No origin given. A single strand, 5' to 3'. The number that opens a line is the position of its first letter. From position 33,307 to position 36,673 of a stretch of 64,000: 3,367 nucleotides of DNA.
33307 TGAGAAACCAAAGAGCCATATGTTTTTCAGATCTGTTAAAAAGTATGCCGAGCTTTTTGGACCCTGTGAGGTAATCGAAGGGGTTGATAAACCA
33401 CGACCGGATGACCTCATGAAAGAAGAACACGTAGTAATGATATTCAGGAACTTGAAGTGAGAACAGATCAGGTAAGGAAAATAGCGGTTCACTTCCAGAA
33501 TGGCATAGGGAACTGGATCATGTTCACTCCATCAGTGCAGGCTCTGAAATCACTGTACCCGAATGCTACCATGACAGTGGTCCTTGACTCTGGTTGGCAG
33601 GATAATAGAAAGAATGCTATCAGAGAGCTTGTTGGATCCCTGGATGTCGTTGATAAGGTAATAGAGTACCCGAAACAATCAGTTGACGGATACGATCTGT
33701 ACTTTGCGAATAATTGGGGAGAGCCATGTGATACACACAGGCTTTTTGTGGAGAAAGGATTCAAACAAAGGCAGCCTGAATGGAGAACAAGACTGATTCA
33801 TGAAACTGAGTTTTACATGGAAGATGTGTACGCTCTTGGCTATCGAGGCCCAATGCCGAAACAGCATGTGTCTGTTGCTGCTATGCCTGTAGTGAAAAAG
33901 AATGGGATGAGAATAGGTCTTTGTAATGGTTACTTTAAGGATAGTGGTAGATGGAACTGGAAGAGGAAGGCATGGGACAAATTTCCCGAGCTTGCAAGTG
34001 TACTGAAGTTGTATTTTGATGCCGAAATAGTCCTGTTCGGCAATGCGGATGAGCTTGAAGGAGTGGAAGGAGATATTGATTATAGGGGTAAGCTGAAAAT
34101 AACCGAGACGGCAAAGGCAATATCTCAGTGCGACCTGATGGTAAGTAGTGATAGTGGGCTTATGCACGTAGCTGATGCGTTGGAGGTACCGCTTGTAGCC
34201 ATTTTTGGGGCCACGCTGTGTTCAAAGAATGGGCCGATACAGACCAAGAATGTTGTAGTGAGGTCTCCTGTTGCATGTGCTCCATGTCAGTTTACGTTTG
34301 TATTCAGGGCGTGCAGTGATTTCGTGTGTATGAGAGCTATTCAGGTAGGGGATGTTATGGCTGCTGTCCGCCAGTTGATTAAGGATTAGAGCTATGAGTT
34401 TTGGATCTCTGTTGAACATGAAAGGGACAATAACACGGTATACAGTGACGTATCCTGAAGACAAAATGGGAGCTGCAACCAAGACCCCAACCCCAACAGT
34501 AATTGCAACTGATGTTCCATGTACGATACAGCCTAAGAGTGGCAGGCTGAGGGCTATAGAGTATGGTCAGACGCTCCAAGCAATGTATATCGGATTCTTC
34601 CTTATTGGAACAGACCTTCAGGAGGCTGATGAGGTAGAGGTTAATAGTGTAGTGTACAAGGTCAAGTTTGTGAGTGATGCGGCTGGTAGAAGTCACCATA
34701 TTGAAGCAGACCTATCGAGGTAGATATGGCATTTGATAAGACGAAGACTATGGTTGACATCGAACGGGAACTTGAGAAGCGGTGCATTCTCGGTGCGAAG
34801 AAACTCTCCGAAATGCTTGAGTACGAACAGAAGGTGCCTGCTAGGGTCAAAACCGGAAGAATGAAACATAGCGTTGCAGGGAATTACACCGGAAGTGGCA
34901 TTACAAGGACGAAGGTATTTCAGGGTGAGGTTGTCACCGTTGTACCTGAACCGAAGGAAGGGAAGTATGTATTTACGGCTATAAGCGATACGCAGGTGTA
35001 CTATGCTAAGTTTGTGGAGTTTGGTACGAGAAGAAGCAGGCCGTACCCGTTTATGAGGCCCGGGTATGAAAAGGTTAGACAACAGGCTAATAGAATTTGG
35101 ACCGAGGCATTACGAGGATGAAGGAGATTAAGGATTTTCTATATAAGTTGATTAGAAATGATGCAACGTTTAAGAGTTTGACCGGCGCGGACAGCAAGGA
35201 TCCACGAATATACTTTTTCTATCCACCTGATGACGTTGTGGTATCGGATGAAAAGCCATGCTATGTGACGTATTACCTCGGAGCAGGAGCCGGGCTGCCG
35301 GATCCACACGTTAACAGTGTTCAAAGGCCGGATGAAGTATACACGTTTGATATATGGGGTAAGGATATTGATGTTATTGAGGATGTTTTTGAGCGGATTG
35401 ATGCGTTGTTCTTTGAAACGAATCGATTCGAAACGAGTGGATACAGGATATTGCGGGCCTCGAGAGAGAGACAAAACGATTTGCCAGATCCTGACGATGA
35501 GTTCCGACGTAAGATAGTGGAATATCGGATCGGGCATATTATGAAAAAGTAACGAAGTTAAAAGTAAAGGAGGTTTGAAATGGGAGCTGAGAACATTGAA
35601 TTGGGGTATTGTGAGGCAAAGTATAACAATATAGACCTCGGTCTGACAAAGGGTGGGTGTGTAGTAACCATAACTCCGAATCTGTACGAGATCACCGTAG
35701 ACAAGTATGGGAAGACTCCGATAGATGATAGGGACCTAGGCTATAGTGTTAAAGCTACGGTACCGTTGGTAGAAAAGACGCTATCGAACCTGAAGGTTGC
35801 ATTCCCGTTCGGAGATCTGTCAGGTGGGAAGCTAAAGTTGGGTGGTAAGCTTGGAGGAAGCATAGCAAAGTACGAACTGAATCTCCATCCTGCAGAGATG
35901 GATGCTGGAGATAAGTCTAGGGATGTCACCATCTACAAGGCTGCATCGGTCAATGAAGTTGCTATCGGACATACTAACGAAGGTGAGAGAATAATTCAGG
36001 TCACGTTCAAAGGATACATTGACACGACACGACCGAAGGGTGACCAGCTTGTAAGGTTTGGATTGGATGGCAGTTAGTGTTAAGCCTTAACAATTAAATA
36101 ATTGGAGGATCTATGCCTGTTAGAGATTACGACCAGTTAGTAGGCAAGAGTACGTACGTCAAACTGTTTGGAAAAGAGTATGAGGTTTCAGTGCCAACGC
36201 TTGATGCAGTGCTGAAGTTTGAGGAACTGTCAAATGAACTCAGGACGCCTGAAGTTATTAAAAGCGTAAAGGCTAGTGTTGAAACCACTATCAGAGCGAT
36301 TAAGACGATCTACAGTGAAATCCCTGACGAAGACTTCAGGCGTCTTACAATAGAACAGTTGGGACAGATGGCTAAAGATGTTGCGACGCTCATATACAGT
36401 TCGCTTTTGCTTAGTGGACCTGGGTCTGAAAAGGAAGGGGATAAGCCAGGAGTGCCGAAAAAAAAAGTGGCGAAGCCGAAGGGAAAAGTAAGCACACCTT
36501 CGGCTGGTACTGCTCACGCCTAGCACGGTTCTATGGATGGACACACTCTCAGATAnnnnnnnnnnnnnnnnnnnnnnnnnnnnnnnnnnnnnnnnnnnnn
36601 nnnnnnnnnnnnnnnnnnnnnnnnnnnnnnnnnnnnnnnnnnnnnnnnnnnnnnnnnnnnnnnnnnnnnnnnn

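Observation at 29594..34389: Glycosyltransferase cassette embedded in the virion-structure operon (candidate virion glycosylation system)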

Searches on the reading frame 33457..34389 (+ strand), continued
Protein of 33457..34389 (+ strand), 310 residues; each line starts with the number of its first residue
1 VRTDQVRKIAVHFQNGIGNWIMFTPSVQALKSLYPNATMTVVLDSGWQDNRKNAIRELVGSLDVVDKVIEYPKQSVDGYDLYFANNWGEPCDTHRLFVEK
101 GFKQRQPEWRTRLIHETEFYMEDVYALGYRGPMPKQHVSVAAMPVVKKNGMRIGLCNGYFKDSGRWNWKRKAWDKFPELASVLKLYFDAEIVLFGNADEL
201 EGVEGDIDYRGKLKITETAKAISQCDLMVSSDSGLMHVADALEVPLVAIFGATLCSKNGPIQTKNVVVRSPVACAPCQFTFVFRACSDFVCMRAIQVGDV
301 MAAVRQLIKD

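Call 107: search_protein_families(library=pfam, proteins=[L226:5900-10927:+, L228:8174-12496:+, L241:6203-10876:+, L232:4889-10954:+], max_evalue=0.001)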
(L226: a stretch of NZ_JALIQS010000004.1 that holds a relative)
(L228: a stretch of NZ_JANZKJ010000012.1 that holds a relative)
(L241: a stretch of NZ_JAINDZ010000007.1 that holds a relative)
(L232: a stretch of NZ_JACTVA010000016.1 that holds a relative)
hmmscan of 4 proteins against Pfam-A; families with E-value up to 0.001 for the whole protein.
L226:5900-10927:+ (1675 aa): 20 families
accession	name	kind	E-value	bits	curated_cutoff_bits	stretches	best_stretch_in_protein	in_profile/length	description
PF14559.12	TPR_19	-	1.4e-45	153.9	25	4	376-429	1-54/68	Tetratricopeptide repeat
PF23914.1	TPR_CcmH_CycH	-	7.9e-27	94.5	42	0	519-563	59-103/158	Cytochrome c-type biogenesis protein H TPR domain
PF07719.23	TPR_2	-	2.2e-26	90.2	27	0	581-612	1-32/34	Tetratricopeptide repeat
PF13181.12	TPR_8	-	5.6e-23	79.5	25.7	0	437-468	1-32/34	Tetratricopeptide repeat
PF13432.12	TPR_16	-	2.9e-22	79.2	32.7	0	586-640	2-56/65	Tetratricopeptide repeat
PF00515.34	TPR_1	-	3.8e-21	74.4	27.8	0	150-181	2-33/34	Tetratricopeptide repeat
PF01075.23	Glyco_transf_9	-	3.1e-18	66.4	22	1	1519-1636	111-243/247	Glycosyltransferase family 9 (heptosyltransferase)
PF13428.12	TPR_14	-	4.6e-18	64.3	23.5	0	747-789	2-44/44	Tetratricopeptide repeat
PF00534.26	Glycos_transf_1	-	3.9e-16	59.5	26.4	1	1208-1339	21-160/172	Glycosyl transferases group 1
PF13692.12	Glyco_trans_1_4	-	2.1e-14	54.4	27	1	1206-1334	5-142/142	Glycosyl transferases group 1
PF13414.12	TPR_11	-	2.5e-11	43.5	26.8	0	95-120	11-36/42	TPR repeat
PF13431.12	TPR_17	-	9.8e-11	41.5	24.4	0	768-800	1-33/34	Tetratricopeptide repeat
PF14561.12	TPR_20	-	1.8e-09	38.3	25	0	242-318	8-83/90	Tetratricopeptide repeat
PF13424.12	TPR_12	-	1.4e-08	35.3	30.1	0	713-775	4-74/77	Tetratricopeptide repeat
PF12895.13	ANAPC3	-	5.8e-08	33.4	27.2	0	795-847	4-55/82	Anaphase-promoting complex, cyclosome, subunit 3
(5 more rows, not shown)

L228:8174-12496:+ (1440 aa): 15 families
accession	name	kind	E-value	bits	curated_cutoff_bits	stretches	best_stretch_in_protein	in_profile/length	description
PF00535.33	Glycos_transf_2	-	7.6e-22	78.5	23.3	1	1191-1294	1-105/168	Glycosyl transferase family 2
PF07719.23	TPR_2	-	1.6e-17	62.6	27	1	148-181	1-34/34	Tetratricopeptide repeat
PF01075.23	Glyco_transf_9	-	2.3e-17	63.6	22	1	665-776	112-238/247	Glycosyltransferase family 9 (heptosyltransferase)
PF00515.34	TPR_1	-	3.5e-14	52.4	27.8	1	152-181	5-34/34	Tetratricopeptide repeat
PF13431.12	TPR_17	-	3.4e-12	46.1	24.4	0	102-134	1-33/34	Tetratricopeptide repeat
PF13432.12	TPR_16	-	8e-12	45.8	32.7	1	119-182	2-65/65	Tetratricopeptide repeat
PF13414.12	TPR_11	-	1.2e-10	41.3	26.8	1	156-196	2-42/42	TPR repeat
PF13641.12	Glyco_tranf_2_3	-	1.3e-09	38.9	27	1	1192-1296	6-114/230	Glycosyltransferase like family 2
PF13181.12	TPR_8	-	7.7e-09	35.5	25.7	0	148-181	1-34/34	Tetratricopeptide repeat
PF23914.1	TPR_CcmH_CycH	-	2.7e-07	31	42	1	102-188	38-124/158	Cytochrome c-type biogenesis protein H TPR domain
PF13428.12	TPR_14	-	2.8e-07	31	23.5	0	154-191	7-44/44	Tetratricopeptide repeat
PF13424.12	TPR_12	-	4.1e-07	30.5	30.1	1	148-207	3-70/77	Tetratricopeptide repeat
PF14559.12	TPR_19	-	3.2e-06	27.8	25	1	126-190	3-67/68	Tetratricopeptide repeat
PF13174.12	TPR_6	-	0.00076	20.4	26.3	0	154-179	6-31/33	Tetratricopeptide repeat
PF10111.15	Glyco_tranf_2_2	-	0.00098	19.1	27.3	0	1192-1289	2-103/276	Glycosyltransferase like family 2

L241:6203-10876:+ (1557 aa): 23 families
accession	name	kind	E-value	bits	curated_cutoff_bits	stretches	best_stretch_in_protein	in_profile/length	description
PF14559.12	TPR_19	-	5.7e-42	142.3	25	6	482-545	2-65/68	Tetratricopeptide repeat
PF07719.23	TPR_2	-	1.4e-32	109.5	27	1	609-640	3-34/34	Tetratricopeptide repeat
PF13432.12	TPR_16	-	4.8e-31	107.3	32.7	4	577-640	1-64/65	Tetratricopeptide repeat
PF23914.1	TPR_CcmH_CycH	-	2.1e-28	99.6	42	4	353-466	37-153/158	Cytochrome c-type biogenesis protein H TPR domain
PF13428.12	TPR_14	-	3.4e-25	86.4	23.5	1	611-649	5-43/44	Tetratricopeptide repeat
PF13414.12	TPR_11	-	6.1e-24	83.9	26.8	1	614-650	1-37/42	TPR repeat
PF00515.34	TPR_1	-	4.6e-20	71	27.8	0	642-673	2-33/34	Tetratricopeptide repeat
PF01075.23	Glyco_transf_9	-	3.4e-18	66.3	22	1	1402-1530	102-242/247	Glycosyltransferase family 9 (heptosyltransferase)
PF13431.12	TPR_17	-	2.2e-17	62.2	24.4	0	665-695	3-33/34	Tetratricopeptide repeat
PF13181.12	TPR_8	-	3e-17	61.7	25.7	0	609-640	3-34/34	Tetratricopeptide repeat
PF13692.12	Glyco_trans_1_4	-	2.7e-13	50.8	27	1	1101-1230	4-142/142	Glycosyl transferases group 1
PF00534.26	Glycos_transf_1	-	6.2e-13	49.1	26.4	1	1095-1243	12-167/172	Glycosyl transferases group 1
PF13174.12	TPR_6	-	3.5e-10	40.3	26.3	0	575-606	2-33/33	Tetratricopeptide repeat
PF13371.12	TPR_9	-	1.1e-09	38.6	35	1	592-644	14-66/73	Tetratricopeptide repeat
PF12895.13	ANAPC3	-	5.3e-08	33.5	27.2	1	348-425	5-81/82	Anaphase-promoting complex, cyclosome, subunit 3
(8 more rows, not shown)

L232:4889-10954:+ (2021 aa): 23 families
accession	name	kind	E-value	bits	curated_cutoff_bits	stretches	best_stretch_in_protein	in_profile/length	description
PF07719.23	TPR_2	-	2.1e-31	105.8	27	1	902-934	1-33/34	Tetratricopeptide repeat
PF13432.12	TPR_16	-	1.7e-27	95.9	32.7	5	1046-1104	5-63/65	Tetratricopeptide repeat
PF00515.34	TPR_1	-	5.4e-26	89.7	27.8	1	902-934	1-33/34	Tetratricopeptide repeat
PF13428.12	TPR_14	-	2.2e-25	87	23.5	0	806-845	5-44/44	Tetratricopeptide repeat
PF14559.12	TPR_19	-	1.6e-24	86.5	25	5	1083-1139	2-58/68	Tetratricopeptide repeat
PF01075.23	Glyco_transf_9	-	3.5e-19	69.6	22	1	1864-1972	115-238/247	Glycosyltransferase family 9 (heptosyltransferase)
PF13431.12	TPR_17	-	4.6e-18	64.4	24.4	0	1062-1093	3-34/34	Tetratricopeptide repeat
PF13181.12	TPR_8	-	2.5e-17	61.9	25.7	0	904-934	3-33/34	Tetratricopeptide repeat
PF13692.12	Glyco_trans_1_4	-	3.9e-17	63.3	27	1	1546-1669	13-142/142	Glycosyl transferases group 1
PF23914.1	TPR_CcmH_CycH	-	2.7e-16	60.2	42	1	966-1071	46-154/158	Cytochrome c-type biogenesis protein H TPR domain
PF00534.26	Glycos_transf_1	-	5e-16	59.2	26.4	1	1543-1677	23-166/172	Glycosyl transferases group 1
PF13424.12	TPR_12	-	1.4e-15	57.7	30.1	0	904-931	5-32/77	Tetratricopeptide repeat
PF13371.12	TPR_9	-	3.1e-14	53.2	35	2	1117-1184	6-69/73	Tetratricopeptide repeat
PF12895.13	ANAPC3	-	1.5e-12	48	27.2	0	803-862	24-82/82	Anaphase-promoting complex, cyclosome, subunit 3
PF13176.12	TPR_7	-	9e-10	38.3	27.9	0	905-935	2-32/36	Tetratricopeptide repeat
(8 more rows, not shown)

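Call 118: search_protein_representatives(alignment_id=A1)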
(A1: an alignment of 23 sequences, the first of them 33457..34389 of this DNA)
Query: 23 sequences, 318 profile positions. Proteins with E-value up to 0.001 (for the whole library): 61194; up to 1e-10: 30631; up to 1e-30: 1274. The best 150 are listed.
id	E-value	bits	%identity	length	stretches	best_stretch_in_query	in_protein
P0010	6.2e-132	456.3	-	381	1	4-316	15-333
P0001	5.5e-117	407.2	-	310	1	3-317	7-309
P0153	5.3e-108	377.7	-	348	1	3-316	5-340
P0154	1.5e-104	366.3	-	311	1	3-316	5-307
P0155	3.2e-102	358.7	-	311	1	1-316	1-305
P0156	2.2e-101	355.9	-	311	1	3-313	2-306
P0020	5.6e-101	354.6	-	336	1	4-316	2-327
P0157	2.7e-100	352.3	-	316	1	2-316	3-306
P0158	9.1e-100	350.6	-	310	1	1-317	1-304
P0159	9.4e-98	344.0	-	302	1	5-315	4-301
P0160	5.7e-97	341.4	-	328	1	4-314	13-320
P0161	1.7e-95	336.6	-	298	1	1-316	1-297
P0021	3.9e-95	335.4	-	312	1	4-316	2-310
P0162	3.6e-93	328.9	-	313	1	1-317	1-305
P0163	5.6e-93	328.3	-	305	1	73-316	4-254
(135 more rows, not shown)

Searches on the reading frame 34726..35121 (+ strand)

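Call 5: search_protein_families(library=phrogs, proteins=[window:34726-35121:+], max_evalue=0.01)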
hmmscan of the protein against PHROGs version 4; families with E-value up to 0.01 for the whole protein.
window:34726-35121:+ (131 aa): 3 families
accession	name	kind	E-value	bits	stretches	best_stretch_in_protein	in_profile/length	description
phrog_5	-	connector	1.7e-11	45.4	1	15-130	114-206/239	tail completion or Neck1 protein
phrog_17053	-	unknown function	9.6e-07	29.8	1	88-122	9-43/59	-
phrog_23409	-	unknown function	0.0021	18.8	1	72-124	197-249/264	-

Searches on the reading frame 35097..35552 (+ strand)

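Call 5: search_protein_families(library=phrogs, proteins=[window:35097-35552:+], max_evalue=0.01)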
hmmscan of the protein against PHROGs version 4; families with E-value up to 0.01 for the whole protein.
window:35097-35552:+ (151 aa): 1 family
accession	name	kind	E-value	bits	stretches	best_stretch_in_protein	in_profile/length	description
phrog_78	-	connector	9.8e-06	27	1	8-145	1-115/122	tail terminator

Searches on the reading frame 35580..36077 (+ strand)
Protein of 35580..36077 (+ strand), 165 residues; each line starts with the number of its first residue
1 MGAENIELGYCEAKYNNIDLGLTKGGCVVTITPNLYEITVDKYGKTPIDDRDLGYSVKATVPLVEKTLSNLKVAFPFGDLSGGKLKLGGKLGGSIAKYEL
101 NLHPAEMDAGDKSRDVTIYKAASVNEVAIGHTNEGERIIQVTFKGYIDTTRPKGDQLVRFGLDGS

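Call 6: search_protein_families(library=phrogs, proteins=[window:35580-36077:+], max_evalue=0.01)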
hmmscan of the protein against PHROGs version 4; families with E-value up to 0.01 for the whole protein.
window:35580-36077:+ (165 aa): 2 families
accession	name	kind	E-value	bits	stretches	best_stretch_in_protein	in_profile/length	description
phrog_2175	-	other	2.8e-29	103.2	1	3-150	5-170/188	protein with Ig domain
phrog_1280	-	other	3.5e-13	50.7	1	4-149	7-152/248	Ig domain containing protein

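Call 52: find_related_loci(query=A3, collection=viral_contigs, flank=10000)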
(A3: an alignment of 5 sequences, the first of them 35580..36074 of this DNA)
Query A3 (165 aa) in viral_contigs; peptide patterns used: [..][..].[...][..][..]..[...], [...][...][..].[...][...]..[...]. (x = any residue, [..] = any of these).
600 stretches matched a pattern (row limit reached: there are more); 511 encode a relative of the query (tblastn E <= 1e-3); the best 80 are kept; 79 distinct loci.
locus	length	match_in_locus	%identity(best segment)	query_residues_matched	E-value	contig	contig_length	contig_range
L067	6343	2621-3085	43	5-157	2e-37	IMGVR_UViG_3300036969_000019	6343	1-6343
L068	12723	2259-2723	41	5-157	3e-34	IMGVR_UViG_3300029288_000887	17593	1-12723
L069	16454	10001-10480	41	5-161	5e-34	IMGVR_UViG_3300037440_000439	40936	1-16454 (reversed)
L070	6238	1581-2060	41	5-161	5e-34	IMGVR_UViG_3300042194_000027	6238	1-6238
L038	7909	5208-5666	43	6-157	2e-33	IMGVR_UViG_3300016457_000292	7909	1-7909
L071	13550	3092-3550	42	6-157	9e-33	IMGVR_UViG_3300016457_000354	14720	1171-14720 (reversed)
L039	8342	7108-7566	43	6-157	1e-32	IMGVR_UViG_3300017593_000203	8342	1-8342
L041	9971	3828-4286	43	6-157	1e-32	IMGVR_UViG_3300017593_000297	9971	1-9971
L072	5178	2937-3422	37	1-161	8e-28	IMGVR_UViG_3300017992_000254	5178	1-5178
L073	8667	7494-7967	36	4-153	8e-27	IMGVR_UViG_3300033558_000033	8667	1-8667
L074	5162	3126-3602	39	4-161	6e-27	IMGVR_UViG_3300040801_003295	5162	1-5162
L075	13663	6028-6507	38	1-150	1e-26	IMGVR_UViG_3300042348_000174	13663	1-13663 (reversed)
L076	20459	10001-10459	38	5-148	4e-26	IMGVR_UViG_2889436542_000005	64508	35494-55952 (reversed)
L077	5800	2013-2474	35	4-148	4e-26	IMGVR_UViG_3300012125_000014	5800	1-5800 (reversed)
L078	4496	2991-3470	34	1-150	4e-26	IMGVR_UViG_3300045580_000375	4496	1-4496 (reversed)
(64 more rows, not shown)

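Call 119: search_solved_structures(query=A2, max_evalue=1)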
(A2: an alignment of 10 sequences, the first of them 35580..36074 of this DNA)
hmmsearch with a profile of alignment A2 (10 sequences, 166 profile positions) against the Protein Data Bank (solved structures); distinct sequences matched with E-value up to 1: 2.
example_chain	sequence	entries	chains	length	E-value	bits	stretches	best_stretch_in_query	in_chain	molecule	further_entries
9nwn_B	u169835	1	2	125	0.12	15.5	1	74-122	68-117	MCpol domain-containing protein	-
9mnr_A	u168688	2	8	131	0.18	15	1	74-121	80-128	Panoptes OptS minimal CRISPR polymerase (mCpol)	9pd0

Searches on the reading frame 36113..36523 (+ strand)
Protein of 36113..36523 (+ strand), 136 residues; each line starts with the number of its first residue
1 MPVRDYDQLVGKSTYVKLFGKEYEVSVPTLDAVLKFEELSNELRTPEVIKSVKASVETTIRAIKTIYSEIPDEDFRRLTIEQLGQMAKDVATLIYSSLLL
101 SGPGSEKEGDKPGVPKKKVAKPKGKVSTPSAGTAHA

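Call 6: search_protein_families(library=phrogs, proteins=[window:36113-36523:+], max_evalue=0.01)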
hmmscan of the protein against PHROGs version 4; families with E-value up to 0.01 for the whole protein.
window:36113-36523:+ (136 aa): 1 family
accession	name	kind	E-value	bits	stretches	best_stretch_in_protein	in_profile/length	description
phrog_893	-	unknown function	1.4e-07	32.6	1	5-88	6-91/116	-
